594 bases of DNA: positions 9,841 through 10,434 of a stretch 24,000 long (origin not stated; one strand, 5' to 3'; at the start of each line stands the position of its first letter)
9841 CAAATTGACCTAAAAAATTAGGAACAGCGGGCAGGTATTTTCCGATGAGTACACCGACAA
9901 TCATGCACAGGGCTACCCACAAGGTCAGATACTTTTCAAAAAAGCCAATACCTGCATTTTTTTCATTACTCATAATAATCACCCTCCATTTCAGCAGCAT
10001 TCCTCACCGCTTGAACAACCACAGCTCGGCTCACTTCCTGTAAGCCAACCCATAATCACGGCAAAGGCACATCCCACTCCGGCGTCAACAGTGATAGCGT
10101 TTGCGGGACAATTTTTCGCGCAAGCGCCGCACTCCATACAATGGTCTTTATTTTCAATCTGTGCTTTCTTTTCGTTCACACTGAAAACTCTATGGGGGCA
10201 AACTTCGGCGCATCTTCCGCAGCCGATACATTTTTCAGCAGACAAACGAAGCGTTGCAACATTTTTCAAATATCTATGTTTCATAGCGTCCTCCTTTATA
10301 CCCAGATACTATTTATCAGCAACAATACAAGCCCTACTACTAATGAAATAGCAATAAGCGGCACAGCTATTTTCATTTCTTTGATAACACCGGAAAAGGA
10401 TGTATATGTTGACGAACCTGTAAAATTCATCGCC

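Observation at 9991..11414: Membrane-tethered Cys-ligated corrinoid protein plus thiol-tailed ferredoxin: an HgcA/HgcB mercury-methylation module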

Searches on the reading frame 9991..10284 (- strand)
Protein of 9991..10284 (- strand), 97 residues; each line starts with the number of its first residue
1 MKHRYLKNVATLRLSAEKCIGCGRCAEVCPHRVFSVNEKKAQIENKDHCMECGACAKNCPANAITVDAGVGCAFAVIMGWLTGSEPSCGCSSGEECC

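Call 3: search_protein_families(library=ncbifam, proteins=[window:9991-10284:-], max_evalue=0.01)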
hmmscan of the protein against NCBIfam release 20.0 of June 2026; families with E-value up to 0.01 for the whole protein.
window:9991-10284:- (97 aa): 107 families (the best 25 are shown)
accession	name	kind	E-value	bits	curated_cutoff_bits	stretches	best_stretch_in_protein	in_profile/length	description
NF040864.1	HgcB_ferredoxin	equivalog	2.1e-40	136.4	99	1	4-97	1-93/93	mercury methylation ferredoxin HgcB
NF043039.1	HgcAB_like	equivalog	1.1e-15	58.1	285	1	8-64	291-349/350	HgcAB-like fusion protein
NF038196.1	ferrodoxin_EFR1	subfamily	6.2e-13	49.4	75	1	11-67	179-232/242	EFR1 family ferrodoxin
NF045874.1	Vhu_polyferre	exception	5.4e-12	45.1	600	1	6-77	185-256/381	F420-non-reducing hydrogenase associated-polyferredoxin VhuB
TIGR02179.1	PorD_KorD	subfamily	1.8e-11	44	60.05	1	15-66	23-74/78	2-oxoacid:acceptor oxidoreductase, delta subunit, pyruvate/2-ketoisovalerate family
NF058577.1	FdxA_fam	equivalog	1.1e-10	41.5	65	1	17-63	7-52/52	4Fe-4S ferredoxin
NF040684.1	PorD_Arch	equivalog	1.6e-10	40.9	120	1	14-66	29-81/85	pyruvate synthase subunit PorD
NF040770.1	hetero_SS_HdrA2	exception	4.3e-10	38.3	1100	1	12-66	572-625/777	CoB-CoM heterodisulfide reductase HdrA2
NF006076.0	PRK08222.1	equivalog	2.9e-09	37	270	2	7-38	63-94/181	hydrogenase 4 subunit H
NF042909.1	FMH_DH_FwdF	exception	5.5e-09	35.6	375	1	11-67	251-314/336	tungsten-dependent formylmethanofuran dehydrogenase subunit FwdF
TIGR02494.1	PFLE_PFLC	subfamily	6.1e-09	35.6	174.35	1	10-67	41-100/293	glycyl-radical enzyme activating protein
TIGR02700.1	flavo_MJ0208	hypoth_equivalog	6.1e-09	35.5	251.35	1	14-65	145-195/234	dihydromethanopterin reductase (acceptor)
NF007382.0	PRK09898.1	equivalog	7.8e-09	35.4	213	1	10-66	147-200/208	ferredoxin-like protein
TIGR02936.1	fdxN_nitrog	equivalog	9.8e-09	35.2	80.55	2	13-39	17-43/91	ferredoxin III, nif-specific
TIGR03294.1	FrhG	equivalog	1.3e-08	34.8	245.5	1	17-62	174-218/228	coenzyme F420 hydrogenase subunit gamma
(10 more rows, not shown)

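Call 4: search_protein_families(library=pfam, proteins=[window:9991-10284:-], max_evalue=0.01)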
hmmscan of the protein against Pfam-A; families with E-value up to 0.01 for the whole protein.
window:9991-10284:- (97 aa): 16 families
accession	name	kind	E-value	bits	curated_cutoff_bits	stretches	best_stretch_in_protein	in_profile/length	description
PF00037.32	Fer4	-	4.7e-16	58.3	21.1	2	16-33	5-22/24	4Fe-4S binding domain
PF12838.12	Fer4_7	-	6.3e-12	46.2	27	2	18-63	1-52/52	4Fe-4S dicluster domain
PF13237.11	Fer4_10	-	1.7e-10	41.1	25.5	1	13-60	3-53/53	4Fe-4S dicluster domain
PF12797.12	Fer4_2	-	7.5e-10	38.6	24.5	2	15-30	6-21/22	4Fe-4S binding domain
PF13187.11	Fer4_9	-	1.4e-09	38.3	27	1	18-64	1-52/52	4Fe-4S dicluster domain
PF25160.1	LdpA_Fe-S-bd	-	2.4e-09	37.3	27.6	1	12-34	21-43/49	LdpA Fe-S cluster-binding domain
PF12837.12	Fer4_6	-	2.9e-09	36.9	25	1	16-34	6-24/24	4Fe-4S binding domain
PF13484.11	Fer4_16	-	5.8e-09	37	30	2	18-40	1-23/66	4Fe-4S double cluster binding domain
PF14697.11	Fer4_21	-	1.5e-08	35.1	35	1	15-65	4-58/59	4Fe-4S dicluster domain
PF13183.11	Fer4_8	-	1.6e-08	35.4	27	2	16-33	2-17/68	4Fe-4S dicluster domain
PF12800.12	Fer4_4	-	2.2e-08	34.2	24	2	17-30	2-15/17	4Fe-4S binding domain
PF13534.11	Fer4_17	-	5.2e-06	27.4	22.2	1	14-33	41-60/61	4Fe-4S dicluster domain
PF13370.11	Fer4_13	-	7.3e-05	23.8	24.5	1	17-41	4-27/58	4Fe-4S single cluster domain of Ferredoxin I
PF12798.12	Fer4_3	-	8.1e-05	23.6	27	1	19-32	1-14/15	4Fe-4S binding domain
PF17179.9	Fer4_22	-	0.00069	20.9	27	1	11-32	73-94/95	4Fe-4S dicluster domain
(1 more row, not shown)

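Call 7: search_solved_structures(query=window:9991-10284:-, max_evalue=0.001, show_alignments=1)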
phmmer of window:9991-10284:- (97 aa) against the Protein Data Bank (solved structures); distinct sequences matched with E-value up to 0.001: 77 (the best 60 are shown).
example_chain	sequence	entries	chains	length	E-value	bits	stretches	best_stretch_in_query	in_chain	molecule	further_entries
9sw6_G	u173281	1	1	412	4.9e-30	107.1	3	6-75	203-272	Polyferredoxin protein MvhB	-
9sfi_O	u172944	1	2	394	3.4e-25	91.6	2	6-88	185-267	Ferredoxin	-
5t5i_F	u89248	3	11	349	7.1e-20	74.5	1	11-65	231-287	Tungsten formylmethanofuran dehydrogenase subunit fwdF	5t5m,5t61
9sw6_H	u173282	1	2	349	2.6e-19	72.7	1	11-65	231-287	Tungsten formylmethanofuran dehydrogenase, subunit F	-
9sfi_T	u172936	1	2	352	1.1e-18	70.6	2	7-66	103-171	4Fe-4S ferredoxin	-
7bkb_K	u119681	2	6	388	4.1e-16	62.4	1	1-66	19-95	Formylmethanofuran dehydrogenase, subunit F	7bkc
9sfi_A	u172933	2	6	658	9.9e-13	51.5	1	14-65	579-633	CoB--CoM heterodisulfide reductase iron-sulfur subunit A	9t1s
8a8o_C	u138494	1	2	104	2.1e-12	50.5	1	11-66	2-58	Beta-subunit of the PAPS reductase from Methanothermococcus thermolithotrophicus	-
5odc_A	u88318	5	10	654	8.3e-11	45.4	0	15-67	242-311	Heterodisulfide reductase, subunit A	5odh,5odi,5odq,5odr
8a6t_B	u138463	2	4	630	1.1e-10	45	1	9-64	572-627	Electron bifurcating hydrogenase subunit HydB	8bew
7np8_A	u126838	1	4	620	9.8e-10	41.9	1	13-85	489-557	Coenzyme F420-dependent sulfite reductase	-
9eri_B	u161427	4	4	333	9.3e-09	38.8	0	13-77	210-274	Na(+)-translocating ferredoxin:NAD(+) oxidoreductase complex subunit B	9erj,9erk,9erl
9bt4_G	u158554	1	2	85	1.4e-07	35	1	16-65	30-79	Pyruvate:Ferredoxin Oxidoreductase, subunit delta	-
8c0z_C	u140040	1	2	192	1.8e-07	34.6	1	17-81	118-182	Iron-sulfur cluster-binding protein potential subunit of aldehyde oxidoreductase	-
7qv7_D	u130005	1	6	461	3.4e-07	33.8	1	8-68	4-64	Hydrogen dependent carbon dioxide reductase subunit HydA2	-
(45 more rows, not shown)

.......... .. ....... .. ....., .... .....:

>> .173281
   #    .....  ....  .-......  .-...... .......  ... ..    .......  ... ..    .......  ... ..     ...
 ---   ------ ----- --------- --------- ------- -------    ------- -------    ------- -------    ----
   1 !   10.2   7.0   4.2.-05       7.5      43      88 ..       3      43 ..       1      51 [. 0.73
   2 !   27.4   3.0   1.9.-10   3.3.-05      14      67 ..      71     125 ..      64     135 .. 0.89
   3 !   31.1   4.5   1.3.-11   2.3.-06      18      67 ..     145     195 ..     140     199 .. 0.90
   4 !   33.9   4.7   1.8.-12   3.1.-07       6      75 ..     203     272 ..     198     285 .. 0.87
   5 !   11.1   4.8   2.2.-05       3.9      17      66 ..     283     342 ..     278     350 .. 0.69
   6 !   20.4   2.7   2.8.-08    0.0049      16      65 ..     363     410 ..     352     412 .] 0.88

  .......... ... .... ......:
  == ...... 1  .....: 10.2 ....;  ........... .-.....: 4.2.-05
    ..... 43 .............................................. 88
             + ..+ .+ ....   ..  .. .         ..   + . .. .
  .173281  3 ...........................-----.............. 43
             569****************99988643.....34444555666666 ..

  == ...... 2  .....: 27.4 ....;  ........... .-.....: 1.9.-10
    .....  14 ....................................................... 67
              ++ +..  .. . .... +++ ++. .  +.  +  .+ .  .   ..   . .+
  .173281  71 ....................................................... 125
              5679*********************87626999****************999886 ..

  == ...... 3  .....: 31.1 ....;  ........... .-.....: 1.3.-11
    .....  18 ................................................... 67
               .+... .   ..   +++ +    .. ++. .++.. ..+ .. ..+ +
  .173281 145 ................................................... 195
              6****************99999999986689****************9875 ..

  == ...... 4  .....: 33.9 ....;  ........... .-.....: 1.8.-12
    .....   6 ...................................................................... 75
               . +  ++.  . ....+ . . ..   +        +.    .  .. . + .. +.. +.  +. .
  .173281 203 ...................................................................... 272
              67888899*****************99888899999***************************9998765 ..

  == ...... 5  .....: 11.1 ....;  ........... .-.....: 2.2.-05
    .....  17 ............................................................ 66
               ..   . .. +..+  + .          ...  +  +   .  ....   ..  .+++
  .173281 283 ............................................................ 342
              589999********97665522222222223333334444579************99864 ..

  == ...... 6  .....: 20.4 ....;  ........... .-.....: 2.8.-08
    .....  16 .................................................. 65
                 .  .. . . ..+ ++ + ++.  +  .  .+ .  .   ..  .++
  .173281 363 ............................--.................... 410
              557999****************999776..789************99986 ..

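Call 38: find_encoding_contigs(protein=window:9991-10284:-, flank=6000, max_places=4)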
Protein window:9991-10284:- (97 aa): 1 contig read that carries it; 1 place shown.
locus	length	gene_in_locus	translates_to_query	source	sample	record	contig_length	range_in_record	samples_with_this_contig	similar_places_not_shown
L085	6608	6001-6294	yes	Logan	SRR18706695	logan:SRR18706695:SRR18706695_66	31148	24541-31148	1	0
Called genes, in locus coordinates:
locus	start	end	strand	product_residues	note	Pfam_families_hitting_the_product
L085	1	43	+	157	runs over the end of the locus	PF00005:ABC_tran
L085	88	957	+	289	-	PF04909:Amidohydro_2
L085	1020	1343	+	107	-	PF12953:DUF3842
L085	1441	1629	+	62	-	PF10133:CooT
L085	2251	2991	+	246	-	PF00072:Response_reg, PF04397:LytTR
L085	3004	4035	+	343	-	PF14689:SPOB_a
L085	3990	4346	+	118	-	PF02518:HATPase_c, PF14501:HATPase_c_5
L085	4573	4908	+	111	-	PF12840:HTH_20 (weak), PF01022:HTH_5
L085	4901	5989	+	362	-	PF03599:CdhD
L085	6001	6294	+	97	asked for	PF25160:LdpA_Fe-S-bd (weak), PF00037:Fer4, PF12797:Fer4_2 (weak), PF13237:Fer4_10, PF14697:Fer4_21, PF12837:Fer4_6 (weak), PF12838:Fer4_7, PF13187:Fer4_9, +5 more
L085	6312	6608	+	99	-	?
